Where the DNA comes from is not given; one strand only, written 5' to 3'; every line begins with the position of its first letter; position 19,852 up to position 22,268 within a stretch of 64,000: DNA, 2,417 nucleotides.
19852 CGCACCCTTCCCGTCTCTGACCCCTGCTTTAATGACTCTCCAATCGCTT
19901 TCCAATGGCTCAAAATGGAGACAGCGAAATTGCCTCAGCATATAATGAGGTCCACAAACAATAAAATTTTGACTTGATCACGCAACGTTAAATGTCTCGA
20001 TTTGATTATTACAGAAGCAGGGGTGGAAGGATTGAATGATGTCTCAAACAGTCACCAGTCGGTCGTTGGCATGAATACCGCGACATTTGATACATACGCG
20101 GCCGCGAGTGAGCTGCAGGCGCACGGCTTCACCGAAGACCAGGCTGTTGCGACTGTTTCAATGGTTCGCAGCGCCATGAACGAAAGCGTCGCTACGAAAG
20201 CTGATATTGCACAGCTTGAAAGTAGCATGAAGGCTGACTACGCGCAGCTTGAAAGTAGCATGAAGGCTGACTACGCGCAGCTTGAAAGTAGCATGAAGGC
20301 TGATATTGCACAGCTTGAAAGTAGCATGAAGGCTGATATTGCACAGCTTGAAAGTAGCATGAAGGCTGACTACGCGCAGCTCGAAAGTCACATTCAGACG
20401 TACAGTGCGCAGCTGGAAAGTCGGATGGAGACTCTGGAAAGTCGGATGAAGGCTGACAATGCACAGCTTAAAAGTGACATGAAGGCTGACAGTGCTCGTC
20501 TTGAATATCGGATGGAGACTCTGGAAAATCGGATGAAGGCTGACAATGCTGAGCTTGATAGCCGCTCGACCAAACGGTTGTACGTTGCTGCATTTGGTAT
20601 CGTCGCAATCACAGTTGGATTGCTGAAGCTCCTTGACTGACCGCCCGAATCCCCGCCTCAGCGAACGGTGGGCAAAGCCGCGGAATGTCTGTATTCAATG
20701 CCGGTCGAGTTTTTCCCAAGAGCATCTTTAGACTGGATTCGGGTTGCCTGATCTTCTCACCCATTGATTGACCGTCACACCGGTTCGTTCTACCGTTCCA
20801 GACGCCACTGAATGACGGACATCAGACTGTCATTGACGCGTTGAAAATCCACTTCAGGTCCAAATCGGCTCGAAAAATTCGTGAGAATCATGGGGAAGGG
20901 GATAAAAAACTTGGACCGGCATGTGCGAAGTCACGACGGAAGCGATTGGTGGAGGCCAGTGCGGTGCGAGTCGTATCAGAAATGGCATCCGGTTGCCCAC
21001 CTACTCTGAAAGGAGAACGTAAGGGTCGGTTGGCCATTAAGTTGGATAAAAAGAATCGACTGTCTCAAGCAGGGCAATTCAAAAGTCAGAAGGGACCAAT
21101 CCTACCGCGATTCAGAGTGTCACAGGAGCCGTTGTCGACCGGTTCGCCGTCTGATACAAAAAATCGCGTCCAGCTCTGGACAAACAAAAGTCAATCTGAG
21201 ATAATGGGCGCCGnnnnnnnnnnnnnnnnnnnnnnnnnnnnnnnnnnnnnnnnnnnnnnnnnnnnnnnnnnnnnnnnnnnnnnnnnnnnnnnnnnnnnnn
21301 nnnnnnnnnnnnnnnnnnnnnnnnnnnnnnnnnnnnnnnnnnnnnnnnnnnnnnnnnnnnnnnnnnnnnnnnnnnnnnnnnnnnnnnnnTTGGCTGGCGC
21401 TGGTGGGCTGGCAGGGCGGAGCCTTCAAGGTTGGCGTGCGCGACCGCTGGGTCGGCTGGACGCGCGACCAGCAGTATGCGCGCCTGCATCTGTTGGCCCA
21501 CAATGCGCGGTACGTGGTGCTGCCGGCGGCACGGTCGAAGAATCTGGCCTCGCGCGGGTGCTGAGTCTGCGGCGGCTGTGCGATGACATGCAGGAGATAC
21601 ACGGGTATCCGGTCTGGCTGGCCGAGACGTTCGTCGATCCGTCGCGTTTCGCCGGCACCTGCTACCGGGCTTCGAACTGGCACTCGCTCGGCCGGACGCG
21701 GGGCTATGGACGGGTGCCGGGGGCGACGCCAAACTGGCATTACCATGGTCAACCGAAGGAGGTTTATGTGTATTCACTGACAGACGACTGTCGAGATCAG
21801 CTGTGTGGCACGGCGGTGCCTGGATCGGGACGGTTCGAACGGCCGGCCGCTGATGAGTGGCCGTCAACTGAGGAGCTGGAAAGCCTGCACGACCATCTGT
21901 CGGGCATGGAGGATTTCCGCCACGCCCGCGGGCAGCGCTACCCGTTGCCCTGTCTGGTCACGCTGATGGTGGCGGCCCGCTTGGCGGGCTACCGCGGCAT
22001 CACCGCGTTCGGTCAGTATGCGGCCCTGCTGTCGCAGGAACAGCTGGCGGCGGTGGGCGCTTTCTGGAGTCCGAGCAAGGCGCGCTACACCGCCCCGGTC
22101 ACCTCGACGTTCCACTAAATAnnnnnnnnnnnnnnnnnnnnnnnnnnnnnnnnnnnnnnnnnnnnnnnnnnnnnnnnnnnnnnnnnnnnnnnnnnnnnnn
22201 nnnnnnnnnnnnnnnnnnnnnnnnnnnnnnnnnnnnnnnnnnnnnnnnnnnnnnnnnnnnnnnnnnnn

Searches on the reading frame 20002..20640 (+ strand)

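Call 28: search_protein_families(library=pfam, proteins=[window:20002-20640:+], max_evalue=0.001)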
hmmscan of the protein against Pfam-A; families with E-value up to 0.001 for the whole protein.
window:20002-20640:+ (212 aa): 2 families
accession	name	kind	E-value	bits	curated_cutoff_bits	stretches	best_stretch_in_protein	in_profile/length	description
PF07798.16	CCDC90-like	-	9.1e-12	45.6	33.5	1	29-209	1-173/175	Coiled-coil domain-containing protein 90-like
PF01442.23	Apolipoprotein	-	6.2e-05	23.2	90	1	66-192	32-155/190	Apolipoprotein A1/A4/E domain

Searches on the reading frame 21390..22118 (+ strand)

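Call 28: search_protein_families(library=pfam, proteins=[window:21390-22118:+], max_evalue=0.001)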
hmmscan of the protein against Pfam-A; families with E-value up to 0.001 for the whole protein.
window:21390-22118:+ (242 aa): 2 families
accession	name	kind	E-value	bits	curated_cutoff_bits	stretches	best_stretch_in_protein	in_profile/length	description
PF13808.11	DDE_Tnp_1_assoc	-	3.1e-08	34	32.3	1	168-223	2-56/88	DDE_Tnp_1-associated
PF14236.12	DruA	-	9.5e-06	25.4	27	0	78-109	176-223/297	Druantia protein DruA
